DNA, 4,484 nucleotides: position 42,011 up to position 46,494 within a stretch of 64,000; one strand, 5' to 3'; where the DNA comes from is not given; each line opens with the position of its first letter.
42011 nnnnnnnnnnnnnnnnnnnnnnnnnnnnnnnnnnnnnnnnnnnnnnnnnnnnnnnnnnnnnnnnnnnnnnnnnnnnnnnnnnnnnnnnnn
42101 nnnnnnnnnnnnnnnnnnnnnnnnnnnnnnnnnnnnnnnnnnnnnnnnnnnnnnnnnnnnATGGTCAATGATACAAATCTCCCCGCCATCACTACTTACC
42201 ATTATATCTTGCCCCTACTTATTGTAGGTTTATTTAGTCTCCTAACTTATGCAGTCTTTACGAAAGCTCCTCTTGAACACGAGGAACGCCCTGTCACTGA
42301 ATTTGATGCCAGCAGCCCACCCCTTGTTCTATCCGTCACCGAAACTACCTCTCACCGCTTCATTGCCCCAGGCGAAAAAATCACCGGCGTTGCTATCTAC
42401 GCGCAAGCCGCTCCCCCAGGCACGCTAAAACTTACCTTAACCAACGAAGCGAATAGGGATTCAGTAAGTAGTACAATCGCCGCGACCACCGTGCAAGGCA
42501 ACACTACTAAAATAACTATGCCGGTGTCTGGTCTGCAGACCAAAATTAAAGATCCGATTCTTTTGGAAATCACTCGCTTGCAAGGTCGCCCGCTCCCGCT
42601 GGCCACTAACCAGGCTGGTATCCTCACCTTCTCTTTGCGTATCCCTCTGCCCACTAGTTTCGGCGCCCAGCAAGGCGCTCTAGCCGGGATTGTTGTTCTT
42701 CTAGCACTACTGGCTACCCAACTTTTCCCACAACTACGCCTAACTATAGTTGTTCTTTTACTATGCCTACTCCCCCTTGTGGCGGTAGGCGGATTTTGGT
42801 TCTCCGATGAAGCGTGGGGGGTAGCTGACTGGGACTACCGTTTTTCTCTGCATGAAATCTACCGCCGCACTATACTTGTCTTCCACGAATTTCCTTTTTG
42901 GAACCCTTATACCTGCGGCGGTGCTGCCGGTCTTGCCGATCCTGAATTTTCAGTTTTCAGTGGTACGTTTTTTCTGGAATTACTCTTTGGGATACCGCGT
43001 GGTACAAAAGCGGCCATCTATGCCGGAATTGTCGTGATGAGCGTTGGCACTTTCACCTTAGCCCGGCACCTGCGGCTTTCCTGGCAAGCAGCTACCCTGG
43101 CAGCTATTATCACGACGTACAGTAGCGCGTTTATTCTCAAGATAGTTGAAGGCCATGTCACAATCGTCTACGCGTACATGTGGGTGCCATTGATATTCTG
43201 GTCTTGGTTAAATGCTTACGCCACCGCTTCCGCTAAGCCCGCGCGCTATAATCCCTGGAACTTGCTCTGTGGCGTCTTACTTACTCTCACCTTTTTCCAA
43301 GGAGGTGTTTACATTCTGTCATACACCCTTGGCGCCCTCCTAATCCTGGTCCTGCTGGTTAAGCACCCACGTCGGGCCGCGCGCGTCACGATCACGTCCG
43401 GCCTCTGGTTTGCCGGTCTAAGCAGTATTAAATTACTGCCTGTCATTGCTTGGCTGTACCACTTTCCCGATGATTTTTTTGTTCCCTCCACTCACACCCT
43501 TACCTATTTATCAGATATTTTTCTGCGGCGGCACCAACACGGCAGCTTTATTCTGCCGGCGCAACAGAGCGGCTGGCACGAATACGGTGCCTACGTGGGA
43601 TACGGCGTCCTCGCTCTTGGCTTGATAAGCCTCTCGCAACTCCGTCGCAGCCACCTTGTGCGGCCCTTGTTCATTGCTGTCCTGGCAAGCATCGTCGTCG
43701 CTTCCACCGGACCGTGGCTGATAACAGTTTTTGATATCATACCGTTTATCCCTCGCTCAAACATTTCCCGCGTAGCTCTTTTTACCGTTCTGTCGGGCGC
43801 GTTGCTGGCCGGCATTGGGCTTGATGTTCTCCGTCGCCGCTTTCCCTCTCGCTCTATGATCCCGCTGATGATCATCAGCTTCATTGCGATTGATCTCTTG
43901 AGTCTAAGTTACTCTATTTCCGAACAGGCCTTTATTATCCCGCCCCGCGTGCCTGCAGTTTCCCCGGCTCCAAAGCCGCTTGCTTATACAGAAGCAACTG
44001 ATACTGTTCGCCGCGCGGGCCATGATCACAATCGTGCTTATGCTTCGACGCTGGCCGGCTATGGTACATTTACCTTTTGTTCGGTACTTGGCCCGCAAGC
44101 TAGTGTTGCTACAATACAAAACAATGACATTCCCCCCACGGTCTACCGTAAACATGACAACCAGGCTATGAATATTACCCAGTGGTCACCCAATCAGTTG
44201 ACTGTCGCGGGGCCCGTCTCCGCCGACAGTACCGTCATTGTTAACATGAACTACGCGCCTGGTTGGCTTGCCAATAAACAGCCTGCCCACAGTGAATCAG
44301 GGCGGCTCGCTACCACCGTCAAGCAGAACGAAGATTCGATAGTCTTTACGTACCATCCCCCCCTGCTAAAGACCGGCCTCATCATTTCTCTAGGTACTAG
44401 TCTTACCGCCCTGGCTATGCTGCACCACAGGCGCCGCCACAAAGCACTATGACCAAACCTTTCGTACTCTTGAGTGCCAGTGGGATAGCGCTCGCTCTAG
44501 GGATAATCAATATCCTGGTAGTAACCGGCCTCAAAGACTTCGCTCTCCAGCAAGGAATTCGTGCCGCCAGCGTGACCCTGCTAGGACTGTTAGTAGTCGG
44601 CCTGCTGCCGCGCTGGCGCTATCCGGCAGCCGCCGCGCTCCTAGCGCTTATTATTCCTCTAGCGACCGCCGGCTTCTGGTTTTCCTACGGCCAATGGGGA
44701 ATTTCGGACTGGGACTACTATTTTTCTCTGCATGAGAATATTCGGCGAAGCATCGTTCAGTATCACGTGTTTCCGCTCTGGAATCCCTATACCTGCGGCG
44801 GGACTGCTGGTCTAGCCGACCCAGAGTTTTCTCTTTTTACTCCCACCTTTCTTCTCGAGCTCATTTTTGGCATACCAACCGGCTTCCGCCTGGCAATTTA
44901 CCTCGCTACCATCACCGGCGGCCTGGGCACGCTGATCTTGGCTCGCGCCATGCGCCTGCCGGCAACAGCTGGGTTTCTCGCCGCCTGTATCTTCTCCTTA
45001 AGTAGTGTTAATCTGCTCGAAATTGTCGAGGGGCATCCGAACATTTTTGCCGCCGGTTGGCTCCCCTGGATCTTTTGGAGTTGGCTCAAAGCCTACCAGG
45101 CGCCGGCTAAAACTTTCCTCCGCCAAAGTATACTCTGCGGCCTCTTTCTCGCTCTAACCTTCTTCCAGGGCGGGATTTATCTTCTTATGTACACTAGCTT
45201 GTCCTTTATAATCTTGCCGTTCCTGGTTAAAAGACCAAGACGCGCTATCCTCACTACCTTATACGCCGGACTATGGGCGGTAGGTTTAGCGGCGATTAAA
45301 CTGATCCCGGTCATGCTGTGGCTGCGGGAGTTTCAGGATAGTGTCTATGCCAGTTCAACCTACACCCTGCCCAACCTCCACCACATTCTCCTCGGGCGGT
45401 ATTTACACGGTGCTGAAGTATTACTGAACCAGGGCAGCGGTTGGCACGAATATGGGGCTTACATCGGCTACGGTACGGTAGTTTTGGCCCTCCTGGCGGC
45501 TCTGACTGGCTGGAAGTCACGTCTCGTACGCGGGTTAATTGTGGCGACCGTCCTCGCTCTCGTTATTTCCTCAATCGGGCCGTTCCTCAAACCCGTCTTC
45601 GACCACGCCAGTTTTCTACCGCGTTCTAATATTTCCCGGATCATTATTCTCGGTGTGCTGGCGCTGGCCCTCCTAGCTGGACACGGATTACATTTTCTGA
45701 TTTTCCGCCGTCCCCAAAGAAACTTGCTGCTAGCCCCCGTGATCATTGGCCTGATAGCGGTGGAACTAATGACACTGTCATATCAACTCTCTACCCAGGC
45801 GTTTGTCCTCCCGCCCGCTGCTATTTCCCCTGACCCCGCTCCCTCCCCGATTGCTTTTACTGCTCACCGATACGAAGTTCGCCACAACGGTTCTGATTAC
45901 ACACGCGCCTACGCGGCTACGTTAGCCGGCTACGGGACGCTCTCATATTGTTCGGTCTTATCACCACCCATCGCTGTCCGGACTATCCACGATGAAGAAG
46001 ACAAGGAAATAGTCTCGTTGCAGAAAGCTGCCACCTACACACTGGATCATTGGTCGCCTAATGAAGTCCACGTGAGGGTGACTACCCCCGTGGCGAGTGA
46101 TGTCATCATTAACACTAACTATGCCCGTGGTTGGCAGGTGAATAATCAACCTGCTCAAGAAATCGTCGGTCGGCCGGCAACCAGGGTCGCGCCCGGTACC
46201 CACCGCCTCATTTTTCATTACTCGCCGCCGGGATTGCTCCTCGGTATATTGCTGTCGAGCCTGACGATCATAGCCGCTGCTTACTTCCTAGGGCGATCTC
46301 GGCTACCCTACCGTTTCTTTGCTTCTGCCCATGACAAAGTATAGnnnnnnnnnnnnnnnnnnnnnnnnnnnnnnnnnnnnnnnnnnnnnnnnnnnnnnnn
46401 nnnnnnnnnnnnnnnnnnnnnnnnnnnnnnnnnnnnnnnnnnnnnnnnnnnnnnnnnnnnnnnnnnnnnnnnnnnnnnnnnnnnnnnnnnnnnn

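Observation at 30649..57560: A recurring soluble module of about 110 aa, shuffled to N-terminal, internal or C-terminal positions on at least seven GT-C proteins, with one standalone membrane-anchored copy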

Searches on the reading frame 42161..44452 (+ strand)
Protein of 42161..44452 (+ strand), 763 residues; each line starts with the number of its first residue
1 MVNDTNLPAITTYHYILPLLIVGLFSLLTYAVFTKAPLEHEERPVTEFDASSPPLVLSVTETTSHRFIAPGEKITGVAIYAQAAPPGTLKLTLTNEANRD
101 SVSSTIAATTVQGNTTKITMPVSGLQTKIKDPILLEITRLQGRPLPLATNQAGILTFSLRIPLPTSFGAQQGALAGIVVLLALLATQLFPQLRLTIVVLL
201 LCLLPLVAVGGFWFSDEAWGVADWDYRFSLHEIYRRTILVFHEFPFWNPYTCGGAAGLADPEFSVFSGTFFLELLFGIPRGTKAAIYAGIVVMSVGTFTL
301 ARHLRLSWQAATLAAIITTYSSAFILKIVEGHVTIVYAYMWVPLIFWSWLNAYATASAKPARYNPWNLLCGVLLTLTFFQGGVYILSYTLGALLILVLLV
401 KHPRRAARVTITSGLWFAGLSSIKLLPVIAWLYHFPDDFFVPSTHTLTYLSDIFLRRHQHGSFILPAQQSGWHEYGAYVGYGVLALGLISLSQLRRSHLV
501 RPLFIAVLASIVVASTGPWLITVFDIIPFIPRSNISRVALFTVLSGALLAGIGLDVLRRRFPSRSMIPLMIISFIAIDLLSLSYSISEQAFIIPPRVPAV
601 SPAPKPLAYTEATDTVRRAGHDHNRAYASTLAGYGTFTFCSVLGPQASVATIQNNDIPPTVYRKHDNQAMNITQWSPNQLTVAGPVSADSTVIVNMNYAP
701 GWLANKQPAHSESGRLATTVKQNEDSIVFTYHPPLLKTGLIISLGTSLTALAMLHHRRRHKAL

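Call 4: search_protein_families(library=pfam, proteins=[window:42161-44452:+], max_evalue=0.1)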
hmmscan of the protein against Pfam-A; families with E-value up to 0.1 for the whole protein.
window:42161-44452:+ (763 aa): 1 family
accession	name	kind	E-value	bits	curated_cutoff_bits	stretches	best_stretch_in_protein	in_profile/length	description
PF09586.16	YfhO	-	0.00018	20.5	28.5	1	663-743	749-835/835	Bacterial membrane protein YfhO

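Call 27: find_homologous_proteins(query=window:42161-44449:+, max_evalue=0.001)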
Query window:42161-44449:+ (763 aa): 100 proteins with E <= 0.001 among 8000 candidates.
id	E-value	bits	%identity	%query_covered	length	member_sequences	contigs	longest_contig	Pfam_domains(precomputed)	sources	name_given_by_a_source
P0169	0.0e+0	1704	100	100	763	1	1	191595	-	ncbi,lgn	ncbi:MAG: hypothetical protein WEA04_00510 [Candidatus Andersenbacteria bacterium]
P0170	7.8e-211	720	48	97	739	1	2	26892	PF09586.17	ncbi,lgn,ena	-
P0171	4.3e-207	708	49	97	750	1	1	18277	-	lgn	-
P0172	8.3e-180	618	44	96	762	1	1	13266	-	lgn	-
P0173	3.0e-171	589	41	93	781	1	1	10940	-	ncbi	-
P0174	1.5e-170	587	42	94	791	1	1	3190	-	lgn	-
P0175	7.8e-170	585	42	96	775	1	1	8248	-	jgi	-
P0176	9.2e-167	575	41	93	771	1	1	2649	-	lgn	-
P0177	3.3e-166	573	40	95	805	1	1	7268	-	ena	-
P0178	1.4e-165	571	42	93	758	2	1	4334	-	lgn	-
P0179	5.2e-165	569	38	98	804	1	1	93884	-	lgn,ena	-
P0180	1.7e-162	561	41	91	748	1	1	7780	PF09586.17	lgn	-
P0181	8.1e-162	558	41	96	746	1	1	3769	PF09586.17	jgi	jgi:hypothetical protein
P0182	2.0e-161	557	42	98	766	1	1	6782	-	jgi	jgi:hypothetical protein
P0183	2.1e-160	554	40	95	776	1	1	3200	PF09586.17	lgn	-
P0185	8.6e-159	548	40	90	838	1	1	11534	PF09586.17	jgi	jgi:hypothetical protein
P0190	1.7e-155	537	39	93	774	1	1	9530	PF09586.17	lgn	-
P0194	1.2e-153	531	39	95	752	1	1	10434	PF09586.17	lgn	-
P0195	1.2e-153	531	38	94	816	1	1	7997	PF09586.17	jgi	jgi:hypothetical protein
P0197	2.7e-152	527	39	95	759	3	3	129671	PF09586.17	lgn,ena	-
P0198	7.9e-152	525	38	97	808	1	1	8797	PF09586.17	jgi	-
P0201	3.0e-151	523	41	84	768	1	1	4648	PF09586.17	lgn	-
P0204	2.5e-150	520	46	72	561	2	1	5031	PF09586.17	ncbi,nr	ncbi:MAG TPA: hypothetical protein VJC05_01250, partial [Candidatus Andersenbacteria bacterium]|nr:h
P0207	1.0e-149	518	43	76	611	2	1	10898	PF09586.17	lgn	-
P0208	2.0e-148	514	43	79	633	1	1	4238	PF09586.17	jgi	jgi:hypothetical protein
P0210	1.4e-147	511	38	95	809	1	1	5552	PF09586.17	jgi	-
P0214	1.5e-145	504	37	94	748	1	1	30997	PF09586.17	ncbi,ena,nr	ncbi:MAG: hypothetical protein O3A36_02790 [bacterium]|nr:hypothetical protein [bacterium]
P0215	1.6e-145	504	39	93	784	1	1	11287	PF09586.17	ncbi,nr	ncbi:MAG: hypothetical protein HYZ63_02730 [Candidatus Andersenbacteria bacterium]|nr:hypothetical p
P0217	6.4e-145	502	39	94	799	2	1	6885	PF09586.17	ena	-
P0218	1.4e-144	501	43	78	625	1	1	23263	PF09586.17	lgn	-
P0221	3.9e-143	496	38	98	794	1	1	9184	PF09586.17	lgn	-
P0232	7.2e-140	486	36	93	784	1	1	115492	PF09586.17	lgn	-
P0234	1.9e-139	484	36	97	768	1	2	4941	PF09586.17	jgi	jgi:hypothetical protein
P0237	3.5e-138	480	42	77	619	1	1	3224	PF09586.17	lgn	-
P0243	5.6e-132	460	41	75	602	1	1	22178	PF09586.17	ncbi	-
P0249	1.4e-126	442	38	78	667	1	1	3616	PF09586.17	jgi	jgi:hypothetical protein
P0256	5.0e-112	394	37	75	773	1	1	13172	PF09586.17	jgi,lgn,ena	-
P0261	2.1e-27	114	27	69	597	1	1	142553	PF09586.17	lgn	-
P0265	8.3e-23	99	25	71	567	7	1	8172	PF09586.17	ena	-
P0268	8.1e-4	36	24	41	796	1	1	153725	PF09586.17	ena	-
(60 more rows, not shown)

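Call 48: search_protein_families(library=ncbifam, proteins=[window:42161-44452:+], max_evalue=0.01)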
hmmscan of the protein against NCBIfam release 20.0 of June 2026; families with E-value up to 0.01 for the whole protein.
window:42161-44452:+ (763 aa): 0 families

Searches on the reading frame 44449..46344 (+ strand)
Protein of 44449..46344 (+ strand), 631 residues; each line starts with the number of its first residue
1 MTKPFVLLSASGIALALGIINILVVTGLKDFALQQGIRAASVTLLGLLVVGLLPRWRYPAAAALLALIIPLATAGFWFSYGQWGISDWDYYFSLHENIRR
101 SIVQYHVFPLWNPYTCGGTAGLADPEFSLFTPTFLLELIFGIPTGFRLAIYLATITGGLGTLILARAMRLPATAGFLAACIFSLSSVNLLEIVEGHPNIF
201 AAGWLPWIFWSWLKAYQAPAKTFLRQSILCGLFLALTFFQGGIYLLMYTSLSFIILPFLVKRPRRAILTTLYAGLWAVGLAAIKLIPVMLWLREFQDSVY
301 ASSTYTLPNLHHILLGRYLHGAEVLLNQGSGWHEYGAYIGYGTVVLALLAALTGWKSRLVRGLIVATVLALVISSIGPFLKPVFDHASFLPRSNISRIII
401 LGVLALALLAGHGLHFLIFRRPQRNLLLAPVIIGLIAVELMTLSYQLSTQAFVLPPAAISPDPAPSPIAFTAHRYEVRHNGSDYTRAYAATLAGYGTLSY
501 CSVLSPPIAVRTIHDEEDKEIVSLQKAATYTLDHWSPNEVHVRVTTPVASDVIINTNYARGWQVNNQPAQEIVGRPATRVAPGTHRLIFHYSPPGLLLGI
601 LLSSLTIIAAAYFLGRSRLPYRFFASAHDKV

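Call 14: search_protein_families(library=pfam, proteins=[window:44449-46344:+], max_evalue=0.001)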
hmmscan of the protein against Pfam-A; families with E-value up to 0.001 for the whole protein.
window:44449-46344:+ (631 aa): 0 families

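Call 48: search_protein_families(library=ncbifam, proteins=[window:44449-46344:+], max_evalue=0.01)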
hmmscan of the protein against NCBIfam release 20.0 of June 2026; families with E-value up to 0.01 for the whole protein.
window:44449-46344:+ (631 aa): 1 family
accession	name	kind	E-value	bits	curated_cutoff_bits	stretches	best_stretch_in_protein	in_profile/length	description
NF047590.1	GlcsyltransPgfM2Strep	equivalog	0.00025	19.3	1500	1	512-610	769-873/884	glycosyltransferase PgfM2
